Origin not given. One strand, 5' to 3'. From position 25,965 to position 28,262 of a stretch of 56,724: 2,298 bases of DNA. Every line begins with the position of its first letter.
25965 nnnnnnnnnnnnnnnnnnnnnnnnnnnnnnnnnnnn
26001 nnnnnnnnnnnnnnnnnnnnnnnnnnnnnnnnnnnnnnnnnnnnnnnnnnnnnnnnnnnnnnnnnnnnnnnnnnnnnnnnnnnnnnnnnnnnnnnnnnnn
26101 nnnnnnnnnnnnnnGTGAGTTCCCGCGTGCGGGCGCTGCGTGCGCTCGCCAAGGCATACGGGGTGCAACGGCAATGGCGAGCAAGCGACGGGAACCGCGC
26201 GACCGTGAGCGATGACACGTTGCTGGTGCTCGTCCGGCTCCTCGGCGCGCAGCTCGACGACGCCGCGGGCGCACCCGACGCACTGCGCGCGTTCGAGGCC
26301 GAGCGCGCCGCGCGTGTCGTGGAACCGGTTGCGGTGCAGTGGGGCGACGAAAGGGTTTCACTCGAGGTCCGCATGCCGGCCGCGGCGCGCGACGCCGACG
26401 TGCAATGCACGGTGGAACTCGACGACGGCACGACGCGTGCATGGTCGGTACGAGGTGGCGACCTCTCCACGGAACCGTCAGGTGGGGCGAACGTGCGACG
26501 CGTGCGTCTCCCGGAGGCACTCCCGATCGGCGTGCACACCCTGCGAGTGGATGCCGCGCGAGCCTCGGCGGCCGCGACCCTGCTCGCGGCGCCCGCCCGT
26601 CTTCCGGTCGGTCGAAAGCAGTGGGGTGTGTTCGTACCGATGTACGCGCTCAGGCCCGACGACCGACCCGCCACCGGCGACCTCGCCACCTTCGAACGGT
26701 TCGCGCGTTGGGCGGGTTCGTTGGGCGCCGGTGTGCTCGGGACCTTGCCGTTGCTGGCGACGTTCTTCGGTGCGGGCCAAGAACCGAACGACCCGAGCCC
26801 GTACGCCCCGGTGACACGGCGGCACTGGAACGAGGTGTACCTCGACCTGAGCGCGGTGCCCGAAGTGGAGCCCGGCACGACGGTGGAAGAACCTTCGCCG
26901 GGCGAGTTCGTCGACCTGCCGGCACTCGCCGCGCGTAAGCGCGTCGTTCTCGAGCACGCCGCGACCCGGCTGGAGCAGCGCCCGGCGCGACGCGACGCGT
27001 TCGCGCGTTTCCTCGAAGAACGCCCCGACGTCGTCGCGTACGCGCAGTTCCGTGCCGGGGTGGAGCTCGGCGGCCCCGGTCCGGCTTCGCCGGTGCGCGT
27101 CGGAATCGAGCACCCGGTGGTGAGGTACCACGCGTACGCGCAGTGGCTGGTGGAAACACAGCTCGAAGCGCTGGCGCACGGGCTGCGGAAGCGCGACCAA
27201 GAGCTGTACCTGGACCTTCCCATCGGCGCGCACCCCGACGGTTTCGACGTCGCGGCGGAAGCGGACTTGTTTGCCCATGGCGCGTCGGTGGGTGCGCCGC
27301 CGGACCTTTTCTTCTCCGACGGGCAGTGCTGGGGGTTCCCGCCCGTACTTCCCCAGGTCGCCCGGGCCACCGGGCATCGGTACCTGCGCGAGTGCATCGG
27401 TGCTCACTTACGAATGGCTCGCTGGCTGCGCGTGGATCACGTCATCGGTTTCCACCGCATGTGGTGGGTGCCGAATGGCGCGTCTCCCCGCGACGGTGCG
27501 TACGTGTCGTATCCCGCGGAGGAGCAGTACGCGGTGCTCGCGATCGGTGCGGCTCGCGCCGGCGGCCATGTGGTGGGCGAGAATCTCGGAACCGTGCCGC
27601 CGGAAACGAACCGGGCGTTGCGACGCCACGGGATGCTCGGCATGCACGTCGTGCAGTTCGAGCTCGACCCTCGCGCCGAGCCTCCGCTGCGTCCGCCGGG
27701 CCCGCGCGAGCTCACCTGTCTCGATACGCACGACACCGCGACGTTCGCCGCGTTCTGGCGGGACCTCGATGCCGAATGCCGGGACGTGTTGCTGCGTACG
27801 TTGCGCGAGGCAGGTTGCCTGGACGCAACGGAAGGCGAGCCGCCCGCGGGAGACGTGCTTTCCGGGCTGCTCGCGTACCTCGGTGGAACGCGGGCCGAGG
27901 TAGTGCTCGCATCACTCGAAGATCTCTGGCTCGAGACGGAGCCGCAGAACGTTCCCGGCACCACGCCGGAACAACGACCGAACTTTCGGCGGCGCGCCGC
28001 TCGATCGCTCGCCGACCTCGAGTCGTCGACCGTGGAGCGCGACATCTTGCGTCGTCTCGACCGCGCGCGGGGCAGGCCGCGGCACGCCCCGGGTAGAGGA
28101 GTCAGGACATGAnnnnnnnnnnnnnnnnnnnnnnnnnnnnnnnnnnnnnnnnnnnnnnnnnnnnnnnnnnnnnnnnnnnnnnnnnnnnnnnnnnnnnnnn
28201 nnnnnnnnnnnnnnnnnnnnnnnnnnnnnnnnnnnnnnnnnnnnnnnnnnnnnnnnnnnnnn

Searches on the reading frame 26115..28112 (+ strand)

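Call 35: search_protein_families(library=pfam, proteins=[window:26115-28112:+], max_evalue=0.0001)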
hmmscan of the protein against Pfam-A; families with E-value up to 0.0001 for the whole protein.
window:26115-28112:+ (665 aa): 2 families
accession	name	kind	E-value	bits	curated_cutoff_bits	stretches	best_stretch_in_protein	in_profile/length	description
PF02446.23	Glyco_hydro_77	-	5.6e-75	253.4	25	2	336-629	168-460/465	4-alpha-glucanotransferase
PF21226.3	MalQ_N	-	1.7e-10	41.6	24.1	1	70-160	2-91/91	MalQ N-terminal beta sandwich domain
